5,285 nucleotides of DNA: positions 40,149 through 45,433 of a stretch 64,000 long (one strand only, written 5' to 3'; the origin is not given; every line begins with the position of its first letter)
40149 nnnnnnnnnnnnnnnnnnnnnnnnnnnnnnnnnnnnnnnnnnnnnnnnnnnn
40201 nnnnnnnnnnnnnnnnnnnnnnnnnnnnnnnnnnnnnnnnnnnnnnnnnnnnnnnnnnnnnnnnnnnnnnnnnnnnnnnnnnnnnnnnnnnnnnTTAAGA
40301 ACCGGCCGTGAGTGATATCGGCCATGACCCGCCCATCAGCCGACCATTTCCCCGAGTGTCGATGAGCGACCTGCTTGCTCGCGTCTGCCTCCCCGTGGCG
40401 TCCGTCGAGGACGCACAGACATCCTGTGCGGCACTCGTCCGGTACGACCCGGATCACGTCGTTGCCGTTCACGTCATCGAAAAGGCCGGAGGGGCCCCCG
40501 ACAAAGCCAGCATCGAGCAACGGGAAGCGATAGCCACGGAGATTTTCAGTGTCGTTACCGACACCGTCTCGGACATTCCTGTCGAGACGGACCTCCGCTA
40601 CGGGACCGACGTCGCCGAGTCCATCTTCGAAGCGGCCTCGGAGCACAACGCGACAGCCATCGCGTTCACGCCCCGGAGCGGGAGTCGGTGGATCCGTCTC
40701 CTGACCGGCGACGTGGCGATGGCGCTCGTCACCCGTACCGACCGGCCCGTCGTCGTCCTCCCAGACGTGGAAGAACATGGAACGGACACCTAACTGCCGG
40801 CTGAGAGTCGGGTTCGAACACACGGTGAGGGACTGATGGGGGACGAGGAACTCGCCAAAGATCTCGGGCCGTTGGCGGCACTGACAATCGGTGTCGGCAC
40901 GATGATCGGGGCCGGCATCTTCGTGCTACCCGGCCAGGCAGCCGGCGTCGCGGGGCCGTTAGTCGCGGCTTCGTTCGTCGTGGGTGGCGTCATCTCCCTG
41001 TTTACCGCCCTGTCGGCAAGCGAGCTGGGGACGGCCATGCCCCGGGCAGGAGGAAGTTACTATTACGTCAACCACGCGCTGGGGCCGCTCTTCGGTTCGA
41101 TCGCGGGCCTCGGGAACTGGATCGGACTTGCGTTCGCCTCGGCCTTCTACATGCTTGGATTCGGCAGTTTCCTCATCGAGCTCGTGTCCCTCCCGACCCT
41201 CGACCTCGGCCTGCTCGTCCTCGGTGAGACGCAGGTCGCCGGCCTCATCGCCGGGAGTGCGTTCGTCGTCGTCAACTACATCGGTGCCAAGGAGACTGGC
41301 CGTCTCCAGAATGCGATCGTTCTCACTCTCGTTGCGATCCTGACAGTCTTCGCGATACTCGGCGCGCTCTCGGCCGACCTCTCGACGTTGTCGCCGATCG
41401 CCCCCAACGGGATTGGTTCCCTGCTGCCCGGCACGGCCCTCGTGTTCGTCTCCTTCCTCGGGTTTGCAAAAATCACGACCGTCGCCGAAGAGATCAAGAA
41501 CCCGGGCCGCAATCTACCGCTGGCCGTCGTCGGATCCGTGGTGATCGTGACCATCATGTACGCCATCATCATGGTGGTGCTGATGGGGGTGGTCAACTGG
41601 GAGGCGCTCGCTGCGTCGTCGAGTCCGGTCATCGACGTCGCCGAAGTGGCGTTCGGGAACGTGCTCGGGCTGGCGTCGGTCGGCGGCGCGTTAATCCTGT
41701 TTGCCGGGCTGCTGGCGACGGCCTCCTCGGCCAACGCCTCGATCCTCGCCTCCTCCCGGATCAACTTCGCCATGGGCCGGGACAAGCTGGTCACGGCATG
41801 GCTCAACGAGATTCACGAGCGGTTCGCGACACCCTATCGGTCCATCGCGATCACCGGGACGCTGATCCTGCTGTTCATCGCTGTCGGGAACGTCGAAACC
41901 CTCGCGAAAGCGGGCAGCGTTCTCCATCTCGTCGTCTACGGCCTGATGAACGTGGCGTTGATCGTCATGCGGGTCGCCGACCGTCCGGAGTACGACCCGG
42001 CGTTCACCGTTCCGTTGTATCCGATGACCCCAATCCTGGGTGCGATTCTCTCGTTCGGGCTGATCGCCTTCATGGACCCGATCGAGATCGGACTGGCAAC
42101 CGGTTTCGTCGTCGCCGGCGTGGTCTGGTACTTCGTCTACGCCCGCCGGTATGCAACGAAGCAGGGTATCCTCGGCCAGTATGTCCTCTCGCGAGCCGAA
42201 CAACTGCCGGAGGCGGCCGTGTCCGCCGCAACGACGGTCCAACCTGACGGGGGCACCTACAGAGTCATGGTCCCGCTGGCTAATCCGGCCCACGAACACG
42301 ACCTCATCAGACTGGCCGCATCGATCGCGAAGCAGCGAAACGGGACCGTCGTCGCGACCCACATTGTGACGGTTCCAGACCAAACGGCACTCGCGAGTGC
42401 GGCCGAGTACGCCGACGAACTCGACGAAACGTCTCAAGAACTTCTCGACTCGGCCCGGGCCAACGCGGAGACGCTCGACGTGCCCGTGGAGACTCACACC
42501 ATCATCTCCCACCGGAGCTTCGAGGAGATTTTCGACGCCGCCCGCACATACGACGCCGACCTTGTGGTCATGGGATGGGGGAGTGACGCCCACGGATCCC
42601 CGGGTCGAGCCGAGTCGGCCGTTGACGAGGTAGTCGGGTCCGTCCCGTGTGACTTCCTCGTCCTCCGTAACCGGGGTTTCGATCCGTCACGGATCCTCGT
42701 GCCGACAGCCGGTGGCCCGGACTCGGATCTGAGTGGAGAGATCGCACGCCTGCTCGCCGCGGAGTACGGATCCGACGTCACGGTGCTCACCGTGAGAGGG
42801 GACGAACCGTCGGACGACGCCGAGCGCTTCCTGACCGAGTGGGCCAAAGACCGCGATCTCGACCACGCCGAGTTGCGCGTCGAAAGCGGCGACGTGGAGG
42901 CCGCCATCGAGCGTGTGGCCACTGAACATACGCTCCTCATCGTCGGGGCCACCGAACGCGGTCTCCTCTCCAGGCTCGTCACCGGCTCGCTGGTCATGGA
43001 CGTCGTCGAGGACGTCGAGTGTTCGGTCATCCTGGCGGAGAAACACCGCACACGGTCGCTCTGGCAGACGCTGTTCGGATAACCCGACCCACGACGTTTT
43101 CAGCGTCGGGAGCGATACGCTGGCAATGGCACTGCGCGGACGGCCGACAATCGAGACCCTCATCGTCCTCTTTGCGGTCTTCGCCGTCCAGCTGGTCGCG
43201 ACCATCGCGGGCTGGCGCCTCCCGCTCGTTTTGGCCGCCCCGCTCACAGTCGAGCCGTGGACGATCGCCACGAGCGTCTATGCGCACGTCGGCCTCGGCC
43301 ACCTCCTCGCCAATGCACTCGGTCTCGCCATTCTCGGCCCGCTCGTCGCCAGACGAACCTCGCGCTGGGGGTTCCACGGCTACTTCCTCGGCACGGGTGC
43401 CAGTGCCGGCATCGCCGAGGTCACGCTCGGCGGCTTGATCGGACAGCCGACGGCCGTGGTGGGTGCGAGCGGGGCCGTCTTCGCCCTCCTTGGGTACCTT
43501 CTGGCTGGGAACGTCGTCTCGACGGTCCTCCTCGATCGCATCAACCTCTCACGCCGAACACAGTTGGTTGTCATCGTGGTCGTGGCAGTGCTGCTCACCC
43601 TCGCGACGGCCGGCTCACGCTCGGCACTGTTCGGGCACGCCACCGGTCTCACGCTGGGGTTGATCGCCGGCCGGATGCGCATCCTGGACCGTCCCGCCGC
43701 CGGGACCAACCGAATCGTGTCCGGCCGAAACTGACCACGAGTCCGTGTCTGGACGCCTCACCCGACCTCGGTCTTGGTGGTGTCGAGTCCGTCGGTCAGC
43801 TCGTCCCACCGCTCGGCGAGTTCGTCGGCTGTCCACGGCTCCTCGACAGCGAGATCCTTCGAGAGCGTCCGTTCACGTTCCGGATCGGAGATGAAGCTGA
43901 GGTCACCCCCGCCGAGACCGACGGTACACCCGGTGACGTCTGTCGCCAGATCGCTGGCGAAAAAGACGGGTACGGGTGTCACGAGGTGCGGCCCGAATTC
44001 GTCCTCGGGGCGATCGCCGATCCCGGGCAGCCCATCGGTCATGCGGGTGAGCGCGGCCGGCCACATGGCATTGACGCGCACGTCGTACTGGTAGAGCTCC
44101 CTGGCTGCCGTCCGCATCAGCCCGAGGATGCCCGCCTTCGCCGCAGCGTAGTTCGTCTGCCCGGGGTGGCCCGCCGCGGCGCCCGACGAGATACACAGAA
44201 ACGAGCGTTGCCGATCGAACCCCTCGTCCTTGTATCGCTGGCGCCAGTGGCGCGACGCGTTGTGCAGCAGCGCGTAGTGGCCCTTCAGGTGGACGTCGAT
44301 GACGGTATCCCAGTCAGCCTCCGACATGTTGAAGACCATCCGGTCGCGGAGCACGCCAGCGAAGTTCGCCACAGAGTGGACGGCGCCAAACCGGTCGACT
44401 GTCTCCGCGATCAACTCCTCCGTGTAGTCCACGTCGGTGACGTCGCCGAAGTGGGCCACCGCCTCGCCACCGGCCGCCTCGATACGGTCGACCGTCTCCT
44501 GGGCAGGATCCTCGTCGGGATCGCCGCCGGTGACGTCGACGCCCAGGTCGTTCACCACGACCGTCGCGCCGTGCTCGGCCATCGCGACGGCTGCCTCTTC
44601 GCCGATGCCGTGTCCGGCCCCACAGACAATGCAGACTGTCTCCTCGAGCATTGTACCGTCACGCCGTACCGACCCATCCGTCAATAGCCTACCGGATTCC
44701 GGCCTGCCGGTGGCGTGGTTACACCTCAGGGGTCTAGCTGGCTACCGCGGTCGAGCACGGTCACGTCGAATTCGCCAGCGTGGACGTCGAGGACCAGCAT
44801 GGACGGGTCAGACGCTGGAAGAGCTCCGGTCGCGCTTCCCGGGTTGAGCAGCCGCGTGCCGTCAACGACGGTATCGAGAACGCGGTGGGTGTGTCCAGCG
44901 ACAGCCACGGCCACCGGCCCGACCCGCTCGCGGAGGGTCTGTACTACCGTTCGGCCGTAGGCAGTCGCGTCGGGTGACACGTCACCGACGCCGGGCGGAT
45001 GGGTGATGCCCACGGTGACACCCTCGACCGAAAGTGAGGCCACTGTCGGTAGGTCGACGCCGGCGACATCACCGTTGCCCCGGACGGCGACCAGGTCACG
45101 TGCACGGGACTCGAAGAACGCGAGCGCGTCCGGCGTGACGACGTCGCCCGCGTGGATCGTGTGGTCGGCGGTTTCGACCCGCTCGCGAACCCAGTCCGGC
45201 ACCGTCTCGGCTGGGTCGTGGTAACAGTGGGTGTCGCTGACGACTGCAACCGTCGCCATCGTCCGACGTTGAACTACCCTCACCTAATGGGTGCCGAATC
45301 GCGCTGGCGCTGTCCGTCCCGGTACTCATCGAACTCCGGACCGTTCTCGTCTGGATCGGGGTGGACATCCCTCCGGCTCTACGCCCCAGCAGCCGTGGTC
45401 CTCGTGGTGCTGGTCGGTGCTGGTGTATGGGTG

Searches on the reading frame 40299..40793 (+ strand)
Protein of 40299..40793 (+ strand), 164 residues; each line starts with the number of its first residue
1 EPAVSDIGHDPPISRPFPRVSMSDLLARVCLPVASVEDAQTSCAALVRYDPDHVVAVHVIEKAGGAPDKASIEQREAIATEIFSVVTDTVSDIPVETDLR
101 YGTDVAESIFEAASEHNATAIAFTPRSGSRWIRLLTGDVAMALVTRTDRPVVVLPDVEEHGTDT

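Call 21: search_protein_families(library=pfam, proteins=[window:40299-40793:+], max_evalue=0.001)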
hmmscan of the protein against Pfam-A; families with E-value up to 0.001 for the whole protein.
window:40299-40793:+ (164 aa): 1 family
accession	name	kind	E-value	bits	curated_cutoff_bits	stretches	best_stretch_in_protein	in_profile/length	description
PF00582.32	Usp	-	1.5e-05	26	24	1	51-155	30-141/141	Universal stress protein family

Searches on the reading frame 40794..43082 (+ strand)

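Call 20: search_protein_families(library=pfam, proteins=[window:40794-43082:+], max_evalue=0.001)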
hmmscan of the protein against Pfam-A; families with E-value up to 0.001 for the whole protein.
window:40794-43082:+ (762 aa): 4 families
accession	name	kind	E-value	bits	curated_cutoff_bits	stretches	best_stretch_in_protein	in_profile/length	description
PF13520.12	AA_permease_2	-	1.9e-44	152.7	27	1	24-437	1-414/427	Amino acid permease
PF00324.27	AA_permease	-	1.3e-33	116.9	24.6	1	30-422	3-415/470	Amino acid permease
PF00582.32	Usp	-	4.9e-24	85.9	24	2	490-625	4-141/141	Universal stress protein family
PF03845.19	Spore_permease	-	9.4e-10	38.3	23.4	1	30-284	8-251/321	Spore germination protein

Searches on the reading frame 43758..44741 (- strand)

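Call 20: search_protein_families(library=pfam, proteins=[window:43758-44741:-], max_evalue=0.001)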
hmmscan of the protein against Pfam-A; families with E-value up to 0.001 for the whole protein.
window:43758-44741:- (327 aa): 3 families
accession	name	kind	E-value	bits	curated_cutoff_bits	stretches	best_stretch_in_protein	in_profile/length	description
PF00106.31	adh_short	-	8.1e-31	107.5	26.6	1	36-231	2-182/195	short chain dehydrogenase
PF13561.12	adh_short_C2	-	2.4e-30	106.3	27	1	41-276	1-231/236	Enoyl-(Acyl carrier protein) reductase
PF08659.16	KR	-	1.8e-19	70.8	22.6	1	37-210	3-161/180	KR domain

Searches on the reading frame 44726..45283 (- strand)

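Call 20: search_protein_families(library=pfam, proteins=[window:44726-45283:-], max_evalue=0.001)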
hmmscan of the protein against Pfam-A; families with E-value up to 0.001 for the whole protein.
window:44726-45283:- (185 aa): 2 families
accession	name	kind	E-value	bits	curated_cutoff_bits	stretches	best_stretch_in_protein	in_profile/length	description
PF12850.12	Metallophos_2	-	1.3e-27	97.2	27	1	12-169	3-153/154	Calcineurin-like phosphoesterase superfamily domain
PF00149.33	Metallophos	-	1.1e-06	29.7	21.5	1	11-72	2-71/191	Calcineurin-like phosphoesterase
